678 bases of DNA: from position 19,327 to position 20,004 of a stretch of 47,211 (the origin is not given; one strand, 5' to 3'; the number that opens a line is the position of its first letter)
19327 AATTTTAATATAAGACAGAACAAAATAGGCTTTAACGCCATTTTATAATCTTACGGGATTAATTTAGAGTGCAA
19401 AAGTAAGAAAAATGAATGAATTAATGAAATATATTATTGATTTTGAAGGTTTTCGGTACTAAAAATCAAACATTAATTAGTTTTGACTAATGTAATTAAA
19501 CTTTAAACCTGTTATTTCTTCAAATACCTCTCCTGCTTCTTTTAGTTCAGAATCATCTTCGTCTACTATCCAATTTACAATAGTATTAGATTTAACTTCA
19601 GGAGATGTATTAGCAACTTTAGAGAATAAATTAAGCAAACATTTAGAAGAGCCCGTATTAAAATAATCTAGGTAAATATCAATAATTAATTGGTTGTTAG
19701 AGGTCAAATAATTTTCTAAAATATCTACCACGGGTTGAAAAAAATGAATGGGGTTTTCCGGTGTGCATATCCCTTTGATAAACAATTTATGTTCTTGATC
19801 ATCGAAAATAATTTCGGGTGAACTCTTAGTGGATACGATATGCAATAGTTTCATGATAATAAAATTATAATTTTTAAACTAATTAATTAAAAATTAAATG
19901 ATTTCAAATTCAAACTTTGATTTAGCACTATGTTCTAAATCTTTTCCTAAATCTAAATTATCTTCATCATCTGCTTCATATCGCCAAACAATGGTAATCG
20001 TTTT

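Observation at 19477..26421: Orphan PP2C-receptor plus two DUF1987 (SiaC-like) genes: a partner-switch module with no kinase and no output gene nearby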

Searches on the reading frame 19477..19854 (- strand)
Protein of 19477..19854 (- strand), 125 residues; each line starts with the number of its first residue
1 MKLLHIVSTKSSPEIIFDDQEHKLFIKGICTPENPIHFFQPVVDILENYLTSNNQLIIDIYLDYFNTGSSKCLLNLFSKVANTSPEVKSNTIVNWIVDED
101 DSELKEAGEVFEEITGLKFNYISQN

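Call 3: search_protein_families(library=pfam, proteins=[window:19477-19854:-], max_evalue=0.01)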
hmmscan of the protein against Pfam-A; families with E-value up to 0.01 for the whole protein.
window:19477-19854:- (125 aa): 1 family
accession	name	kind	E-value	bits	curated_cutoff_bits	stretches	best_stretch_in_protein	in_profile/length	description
PF09345.15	SiaC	-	2e-31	108.6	24.5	1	7-123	2-119/120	SiaC family regulatory phosphoprotein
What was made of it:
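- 19477..19854 (-): SiaC2, a 125-aa SiaC/DUF1987 family protein. It is the paralog that follows the SiaB-like kinase in relatives. The Thr67 codon is at 19654-19656. Cys30 and Cys72 are near-invariant. Pfam SiaC E 2e-31 (call 3).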

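Call 4: search_protein_families(library=ncbifam, proteins=[window:19477-19854:-], max_evalue=0.01)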
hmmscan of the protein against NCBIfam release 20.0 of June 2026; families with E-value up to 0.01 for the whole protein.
window:19477-19854:- (125 aa): 1 family
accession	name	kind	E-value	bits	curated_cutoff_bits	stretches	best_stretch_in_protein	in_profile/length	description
NF038265.1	phos_prot_SiaC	equivalog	3.5e-18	65.8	150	1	4-120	3-119/122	biofilm regulation phosphoprotein SiaC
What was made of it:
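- Closest known: SiaABCD partner-switch pathway of Pseudomonas aeruginosa. Different: All proteins score far below the NCBIfam equivalog cut-offs (call 4).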

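Call 13: find_homologous_proteins(query=window:19477-19854:-, max_evalue=0.001)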
Query window:19477-19854:- (125 aa): 62 proteins with E <= 0.001 among 70 candidates.
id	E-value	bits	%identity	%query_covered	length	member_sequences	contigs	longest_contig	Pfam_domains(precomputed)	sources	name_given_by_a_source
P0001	4.9e-74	264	98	100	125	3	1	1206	PF09345.16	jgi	jgi:hypothetical protein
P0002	2.2e-72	258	96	99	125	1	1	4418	PF09345.16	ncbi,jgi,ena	jgi:hypothetical protein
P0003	9.9e-71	253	91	100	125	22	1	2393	PF09345.16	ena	-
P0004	4.4e-69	248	97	95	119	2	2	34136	PF09345.16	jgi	-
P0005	3.2e-48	180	66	100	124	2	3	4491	PF09345.16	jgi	jgi:hypothetical protein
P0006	4.7e-46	173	66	100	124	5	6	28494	PF09345.16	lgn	-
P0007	2.7e-45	171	63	98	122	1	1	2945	PF09345.16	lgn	-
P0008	3.5e-45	171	63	98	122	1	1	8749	PF09345.16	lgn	-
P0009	3.6e-45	171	64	98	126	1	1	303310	PF09345.16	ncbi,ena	-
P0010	9.4e-45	169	65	100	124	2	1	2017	PF09345.16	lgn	-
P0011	1.0e-44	169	63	100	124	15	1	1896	PF09345.16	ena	-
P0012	3.0e-44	168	62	100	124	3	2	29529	PF09345.16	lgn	-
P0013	4.3e-44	167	63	98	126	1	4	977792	PF09345.16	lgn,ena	-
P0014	9.2e-41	156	62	100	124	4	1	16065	PF09345.16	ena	-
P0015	4.1e-38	148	54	100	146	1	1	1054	PF09345.16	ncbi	-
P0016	1.1e-37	146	55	100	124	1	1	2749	PF09345.16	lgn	-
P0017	1.7e-37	146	55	97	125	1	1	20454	PF09345.16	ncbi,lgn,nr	ncbi:MAG TPA: DUF1987 domain-containing protein [Bacteroidia bacterium]|nr:DUF1987 domain-containing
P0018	2.5e-37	145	58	94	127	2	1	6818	PF09345.16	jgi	jgi:hypothetical protein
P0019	1.5e-36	143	54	98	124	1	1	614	PF09345.16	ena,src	-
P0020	1.6e-36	143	52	98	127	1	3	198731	PF09345.16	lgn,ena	-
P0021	2.4e-36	142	55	98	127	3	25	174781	PF09345.16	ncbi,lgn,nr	ncbi:MAG: DUF1987 domain-containing protein [Bacteroidia bacterium]|nr:DUF1987 domain-containing pro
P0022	2.8e-36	142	55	97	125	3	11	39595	PF09345.16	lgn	-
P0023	3.2e-36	142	52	98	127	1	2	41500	PF09345.16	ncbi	-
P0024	3.6e-36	142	54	100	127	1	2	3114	PF09345.16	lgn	-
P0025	3.6e-36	142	50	96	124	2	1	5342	PF09345.16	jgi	jgi:hypothetical protein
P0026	4.4e-36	141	51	100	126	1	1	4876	PF09345.16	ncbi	-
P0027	4.6e-36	141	51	98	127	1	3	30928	PF09345.16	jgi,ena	-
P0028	5.1e-36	141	54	97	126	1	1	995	PF09345.16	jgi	-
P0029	1.0e-35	140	52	98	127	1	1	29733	PF09345.16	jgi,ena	-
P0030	1.2e-35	140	50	98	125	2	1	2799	PF09345.16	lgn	-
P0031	1.3e-35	140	51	98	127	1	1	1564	PF09345.16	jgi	jgi:hypothetical protein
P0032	1.4e-35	140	55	97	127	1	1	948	PF09345.16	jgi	-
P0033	1.7e-35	139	53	97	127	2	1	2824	PF09345.16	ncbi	-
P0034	1.8e-35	139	57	98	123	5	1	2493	PF09345.16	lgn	-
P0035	5.9e-35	138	54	97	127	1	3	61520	PF09345.16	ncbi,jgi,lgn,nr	ncbi:MAG: DUF1987 domain-containing protein [Bacteroidia bacterium]|jgi:hypothetical protein|nr:DUF1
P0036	7.6e-35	137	53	97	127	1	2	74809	PF09345.16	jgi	jgi:hypothetical protein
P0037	1.0e-34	137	56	98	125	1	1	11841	PF09345.16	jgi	jgi:hypothetical protein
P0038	5.7e-32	128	55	90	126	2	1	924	PF09345.16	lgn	-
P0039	9.2e-32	127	55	90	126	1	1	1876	PF09345.16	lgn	-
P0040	9.8e-32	127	50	95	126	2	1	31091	PF09345.16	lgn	-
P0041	1.6e-31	127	50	97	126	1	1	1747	PF09345.16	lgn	-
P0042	1.6e-31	127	53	90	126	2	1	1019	PF09345.16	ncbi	-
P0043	6.5e-27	112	45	98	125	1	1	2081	PF09345.16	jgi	jgi:SiaC family regulatory phosphoprotein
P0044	9.2e-27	111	52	98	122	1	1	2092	PF09345.16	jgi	jgi:hypothetical protein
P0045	1.3e-25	107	47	91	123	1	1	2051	PF09345.16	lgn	-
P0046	2.8e-25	106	50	100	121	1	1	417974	PF09345.16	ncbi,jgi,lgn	jgi:hypothetical protein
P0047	3.4e-22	96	41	98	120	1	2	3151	PF09345.16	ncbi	-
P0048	2.5e-21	94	41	96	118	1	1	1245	PF09345.16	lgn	-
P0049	3.5e-21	93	43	96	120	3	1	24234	PF09345.16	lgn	-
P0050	6.2e-21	92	44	96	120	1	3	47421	PF09345.16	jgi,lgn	jgi:hypothetical protein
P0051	6.4e-21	92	40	96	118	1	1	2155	PF09345.16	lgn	-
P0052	1.8e-20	91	42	95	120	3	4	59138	PF09345.16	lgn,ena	-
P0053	2.2e-20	91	38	96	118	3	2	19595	PF09345.16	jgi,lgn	-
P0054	3.5e-20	90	43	96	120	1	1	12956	PF09345.16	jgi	jgi:hypothetical protein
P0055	8.5e-20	89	40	96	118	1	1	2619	PF09345.16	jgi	jgi:hypothetical protein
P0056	4.3e-19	86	40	96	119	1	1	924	PF09345.16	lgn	-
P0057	5.9e-19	86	42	91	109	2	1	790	PF09345.16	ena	-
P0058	9.0e-19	85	41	98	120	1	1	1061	PF09345.16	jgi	jgi:SiaC family regulatory phosphoprotein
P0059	4.0e-17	80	49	80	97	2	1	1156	PF09345.16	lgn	-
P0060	1.5e-16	78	38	94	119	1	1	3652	PF09345.16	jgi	jgi:hypothetical protein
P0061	3.5e-10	58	36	91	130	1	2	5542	PF09345.16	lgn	-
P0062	9.0e-9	53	30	94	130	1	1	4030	PF09345.16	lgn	-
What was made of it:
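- Tried and rejected: Four of them share a longest-contig length with a SiaC2 hit of call 13, which suggests they sit beside a sister-lineage SiaC2.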

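Call 14: find_encoding_contigs(protein=P0013, flank=10000, max_places=2)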
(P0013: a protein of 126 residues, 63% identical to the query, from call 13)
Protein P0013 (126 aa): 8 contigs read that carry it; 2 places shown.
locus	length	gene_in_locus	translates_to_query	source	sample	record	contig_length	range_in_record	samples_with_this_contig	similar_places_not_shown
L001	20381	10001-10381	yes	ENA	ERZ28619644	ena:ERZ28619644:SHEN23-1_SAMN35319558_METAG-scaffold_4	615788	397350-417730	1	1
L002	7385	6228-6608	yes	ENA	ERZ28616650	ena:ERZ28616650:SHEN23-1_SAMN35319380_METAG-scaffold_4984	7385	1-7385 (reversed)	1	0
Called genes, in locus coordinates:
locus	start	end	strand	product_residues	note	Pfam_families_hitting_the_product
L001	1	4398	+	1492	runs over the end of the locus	PF00989:PAS, PF08448:PAS_4, PF13426:PAS_9, PF01590:GAF, PF01590:GAF, PF08447:PAS_3, PF08448:PAS_4, PF13426:PAS_9, +6 more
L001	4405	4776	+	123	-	PF09345:SiaC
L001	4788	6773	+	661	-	PF07715:Plug, PF00593:TonB_dep_Rec_b-barrel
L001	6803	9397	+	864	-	PF13424:TPR_12 (faint), PF07228:SpoIIE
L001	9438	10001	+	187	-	PF19788:DUF6272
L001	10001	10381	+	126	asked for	PF09345:SiaC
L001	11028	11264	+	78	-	-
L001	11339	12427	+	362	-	PF00561:Abhydrolase_1, PF12146:Hydrolase_4 (faint)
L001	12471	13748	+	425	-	PF03447:NAD_binding_3, PF00742:Homoserine_dh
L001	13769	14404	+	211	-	PF00578:AhpC-TSA, PF08534:Redoxin, PF10417:1-cysPrx_C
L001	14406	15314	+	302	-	PF00248:Aldo_ket_red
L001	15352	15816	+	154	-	PF02566:OsmC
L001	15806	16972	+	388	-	PF01053:Cys_Met_Meta_PP, PF00155:Aminotran_1_2, PF01212:Beta_elim_lyase (weak), PF01041:DegT_DnrJ_EryC1 (weak), PF06838:Met_gamma_lyase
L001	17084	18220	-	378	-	PF18962:Por_Secre_tail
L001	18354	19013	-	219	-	PF00072:Response_reg, PF08281:Sigma70_r4_2 (faint), PF00196:GerE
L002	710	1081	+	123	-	PF09345:SiaC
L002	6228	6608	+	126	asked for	PF09345:SiaC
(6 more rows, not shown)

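Call 15: find_encoding_contigs(protein=P0021, flank=10000, max_places=2)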
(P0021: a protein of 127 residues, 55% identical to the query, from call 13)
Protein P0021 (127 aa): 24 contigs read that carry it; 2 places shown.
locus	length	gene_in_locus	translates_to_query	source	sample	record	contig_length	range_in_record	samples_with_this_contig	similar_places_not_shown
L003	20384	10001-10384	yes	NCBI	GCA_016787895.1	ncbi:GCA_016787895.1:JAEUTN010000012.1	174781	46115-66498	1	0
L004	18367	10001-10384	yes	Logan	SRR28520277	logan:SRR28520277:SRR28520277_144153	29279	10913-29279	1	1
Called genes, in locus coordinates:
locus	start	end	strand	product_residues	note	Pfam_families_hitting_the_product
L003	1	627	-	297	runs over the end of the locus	PF02899:Phage_int_SAM_1, PF13495:Phage_int_SAM_4 (weak), PF00589:Phage_integrase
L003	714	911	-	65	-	PF01165:Ribosomal_S21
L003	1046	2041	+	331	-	PF01368:DHH, PF02272:DHHA1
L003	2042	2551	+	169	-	PF21857:DUF6913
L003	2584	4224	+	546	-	PF01039:Carboxyl_trans, PF03255:ACCA (weak), PF06833:MdcE (weak)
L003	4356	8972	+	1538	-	PF00989:PAS, PF08447:PAS_3, PF08448:PAS_4 (weak), PF13426:PAS_9, PF01590:GAF, PF08447:PAS_3, PF08448:PAS_4 (weak), PF07228:SpoIIE, +3 more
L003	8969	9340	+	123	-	PF09345:SiaC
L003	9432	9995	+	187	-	PF19788:DUF6272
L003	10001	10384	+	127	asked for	PF09345:SiaC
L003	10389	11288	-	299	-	-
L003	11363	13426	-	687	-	PF00639:Rotamase, PF13616:Rotamase_3, PF00639:Rotamase, PF13145:Rotamase_2 (weak), PF13616:Rotamase_3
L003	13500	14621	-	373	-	PF14289:DUF4369, PF00255:GSHPx (faint), PF00085:Thioredoxin, PF00578:AhpC-TSA, PF08534:Redoxin, PF13098:Thioredoxin_2 (weak), PF13905:Thioredoxin_8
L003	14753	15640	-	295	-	PF19841:GldN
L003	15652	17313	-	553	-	PF12081:GldM_1st, PF21601:GldM_2nd, PF21602:GldM_3rd, PF12080:GldM_4th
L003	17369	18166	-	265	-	PF22827:GldL_N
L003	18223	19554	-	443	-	PF03781:FGE-sulfatase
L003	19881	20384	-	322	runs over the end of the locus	PF11751:PorP_SprF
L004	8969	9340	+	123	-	PF09345:SiaC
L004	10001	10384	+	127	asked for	PF09345:SiaC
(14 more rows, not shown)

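Call 16: find_encoding_contigs(protein=P0046, flank=10000, max_places=2)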
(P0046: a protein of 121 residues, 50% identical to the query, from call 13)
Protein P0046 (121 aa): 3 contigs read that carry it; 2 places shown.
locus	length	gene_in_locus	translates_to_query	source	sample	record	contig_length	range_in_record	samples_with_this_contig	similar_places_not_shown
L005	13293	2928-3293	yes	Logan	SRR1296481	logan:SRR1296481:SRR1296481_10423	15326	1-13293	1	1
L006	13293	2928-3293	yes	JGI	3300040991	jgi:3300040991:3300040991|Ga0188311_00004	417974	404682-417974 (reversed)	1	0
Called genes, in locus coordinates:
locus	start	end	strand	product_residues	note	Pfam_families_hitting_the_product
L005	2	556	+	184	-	?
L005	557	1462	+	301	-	PF02518:HATPase_c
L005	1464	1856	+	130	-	PF00072:Response_reg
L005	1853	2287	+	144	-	PF25056:DUF7793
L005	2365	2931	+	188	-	PF19788:DUF6272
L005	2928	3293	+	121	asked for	PF09345:SiaC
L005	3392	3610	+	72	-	-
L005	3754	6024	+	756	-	PF00390:malic, PF03949:Malic_M, PF01515:PTA_PTB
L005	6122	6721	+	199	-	PF01330:RuvA_N, PF14520:HHH_5, PF00633:HHH (faint), PF07499:RuvA_C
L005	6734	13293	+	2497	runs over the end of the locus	PF14349:SprA_N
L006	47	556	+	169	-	PF10442:FIST_C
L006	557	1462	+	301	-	PF02518:HATPase_c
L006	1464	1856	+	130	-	PF00072:Response_reg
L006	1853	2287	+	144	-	PF25056:DUF7793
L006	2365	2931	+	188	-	PF19788:DUF6272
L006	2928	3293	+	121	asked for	PF09345:SiaC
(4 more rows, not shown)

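Call 18: find_encoding_contigs(protein=P0004, flank=10000, max_places=3)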
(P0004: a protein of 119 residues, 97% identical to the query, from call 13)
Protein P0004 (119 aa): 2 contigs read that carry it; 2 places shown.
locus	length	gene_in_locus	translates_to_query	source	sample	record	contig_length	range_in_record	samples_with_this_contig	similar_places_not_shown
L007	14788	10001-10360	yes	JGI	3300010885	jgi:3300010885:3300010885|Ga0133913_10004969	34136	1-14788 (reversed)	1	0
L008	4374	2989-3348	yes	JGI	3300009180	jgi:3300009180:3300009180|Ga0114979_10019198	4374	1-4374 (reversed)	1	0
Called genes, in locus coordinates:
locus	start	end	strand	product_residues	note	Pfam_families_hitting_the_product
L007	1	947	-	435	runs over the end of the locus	PF23211:LRR_LRWD1 (faint), PF00560:LRR_1 (faint), PF12799:LRR_4 (faint), PF13855:LRR_8 (weak), PF23598:LRR_14 (weak), PF00069:Pkinase, PF07714:PK_Tyr_Ser-Thr, PF06293:Kdo (weak)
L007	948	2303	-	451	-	PF03448:MgtE_N, PF14841:FliG_M (faint), PF00571:CBS (weak), PF01769:MgtE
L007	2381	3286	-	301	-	PF00892:EamA, PF03151:TPT (weak), PF00892:EamA (weak)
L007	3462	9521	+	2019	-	PF07495:Y_Y_Y, PF00989:PAS, PF13426:PAS_9, PF01590:GAF, PF08447:PAS_3, PF08448:PAS_4, PF13426:PAS_9, PF07228:SpoIIE, +6 more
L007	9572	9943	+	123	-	PF09345:SiaC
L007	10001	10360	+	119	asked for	PF09345:SiaC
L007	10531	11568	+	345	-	PF02547:Queuosine_synth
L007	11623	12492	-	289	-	PF03575:Peptidase_S51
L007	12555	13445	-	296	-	PF13369:Transglut_core2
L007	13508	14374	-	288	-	PF01048:PNP_UDP_1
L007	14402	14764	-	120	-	PF01219:DAGK_prokar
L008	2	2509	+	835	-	?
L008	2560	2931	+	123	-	PF09345:SiaC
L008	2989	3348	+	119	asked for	PF09345:SiaC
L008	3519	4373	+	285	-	?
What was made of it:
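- Checked: A close relative's gene call gives 2019 aa (call 18).
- L007 and L008 are further independent kinase-less assemblies (call 18).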

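Call 19: find_encoding_contigs(protein=P0009, flank=10000, max_places=2)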
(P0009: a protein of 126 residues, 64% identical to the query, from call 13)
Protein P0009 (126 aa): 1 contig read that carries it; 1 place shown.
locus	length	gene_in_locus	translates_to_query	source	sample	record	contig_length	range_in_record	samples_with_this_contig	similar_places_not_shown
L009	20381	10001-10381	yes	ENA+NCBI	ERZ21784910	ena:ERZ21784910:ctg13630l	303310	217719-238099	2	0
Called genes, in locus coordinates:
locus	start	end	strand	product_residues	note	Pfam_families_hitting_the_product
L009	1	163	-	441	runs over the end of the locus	PF13855:LRR_8 (weak), PF12799:LRR_4 (weak), PF13855:LRR_8 (weak), PF23598:LRR_14 (weak), PF13855:LRR_8 (weak), PF00069:Pkinase, PF07714:PK_Tyr_Ser-Thr, PF06293:Kdo (weak), +1 more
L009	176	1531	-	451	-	PF03448:MgtE_N, PF14841:FliG_M (faint), PF00571:CBS (weak), PF01769:MgtE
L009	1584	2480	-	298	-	PF00892:EamA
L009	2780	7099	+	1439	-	PF00989:PAS, PF08448:PAS_4, PF13426:PAS_9, PF08447:PAS_3, PF01590:GAF, PF08447:PAS_3, PF13426:PAS_9, PF07228:SpoIIE, +4 more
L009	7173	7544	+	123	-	PF09345:SiaC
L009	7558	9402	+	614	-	PF07228:SpoIIE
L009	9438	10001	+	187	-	PF19788:DUF6272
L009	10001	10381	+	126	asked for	PF09345:SiaC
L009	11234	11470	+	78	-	-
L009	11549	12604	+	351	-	PF00561:Abhydrolase_1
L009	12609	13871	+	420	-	PF03447:NAD_binding_3, PF00742:Homoserine_dh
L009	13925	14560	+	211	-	PF00578:AhpC-TSA, PF08534:Redoxin, PF10417:1-cysPrx_C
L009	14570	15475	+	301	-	PF00248:Aldo_ket_red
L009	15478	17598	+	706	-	PF03460:NIR_SIR_ferr, PF01077:NIR_SIR, PF03460:NIR_SIR_ferr, PF01077:NIR_SIR (weak)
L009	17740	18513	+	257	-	PF00590:TP_methylase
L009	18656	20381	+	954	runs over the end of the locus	PF13620:CarboxypepD_reg, PF13715:CarbopepD_reg_2, PF07715:Plug, PF00593:TonB_dep_Rec_b-barrel, PF14905:OMP_b-brl_3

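Call 20: find_encoding_contigs(protein=P0006, flank=10000, max_places=3)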
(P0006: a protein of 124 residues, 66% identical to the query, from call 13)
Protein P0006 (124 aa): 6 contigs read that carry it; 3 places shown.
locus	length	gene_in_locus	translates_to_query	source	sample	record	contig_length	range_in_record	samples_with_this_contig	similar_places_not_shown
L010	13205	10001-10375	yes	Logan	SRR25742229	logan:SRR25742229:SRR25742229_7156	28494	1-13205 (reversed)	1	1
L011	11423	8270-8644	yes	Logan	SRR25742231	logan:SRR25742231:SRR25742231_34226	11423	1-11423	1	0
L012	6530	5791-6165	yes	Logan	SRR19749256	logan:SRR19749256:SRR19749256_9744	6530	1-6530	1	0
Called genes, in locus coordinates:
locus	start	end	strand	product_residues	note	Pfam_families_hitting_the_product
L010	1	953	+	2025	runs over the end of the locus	PF07495:Y_Y_Y, PF00989:PAS, PF13426:PAS_9, PF01590:GAF, PF08447:PAS_3, PF08448:PAS_4, PF13426:PAS_9, PF07228:SpoIIE, +4 more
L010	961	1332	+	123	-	PF09345:SiaC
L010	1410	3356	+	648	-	PF07715:Plug, PF00593:TonB_dep_Rec_b-barrel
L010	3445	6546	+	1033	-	PF07719:TPR_2 (faint), PF13181:TPR_8 (faint), PF00515:TPR_1 (faint), PF13424:TPR_12 (faint), PF13374:TPR_10 (faint), PF07228:SpoIIE, PF19788:DUF6272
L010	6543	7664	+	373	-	PF08495:FIST, PF10442:FIST_C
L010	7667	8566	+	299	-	PF02518:HATPase_c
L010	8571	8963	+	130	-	PF00072:Response_reg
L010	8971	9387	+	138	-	PF25056:DUF7793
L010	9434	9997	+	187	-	PF19788:DUF6272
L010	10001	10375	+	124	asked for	PF09345:SiaC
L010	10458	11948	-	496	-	-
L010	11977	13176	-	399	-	-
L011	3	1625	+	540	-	?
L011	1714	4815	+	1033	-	PF07719:TPR_2 (faint), PF13181:TPR_8 (faint), PF00515:TPR_1 (faint), PF13424:TPR_12 (faint), PF13374:TPR_10 (faint), PF07228:SpoIIE, PF19788:DUF6272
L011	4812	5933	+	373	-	PF08495:FIST, PF10442:FIST_C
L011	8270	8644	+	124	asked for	PF09345:SiaC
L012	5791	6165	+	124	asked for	PF09345:SiaC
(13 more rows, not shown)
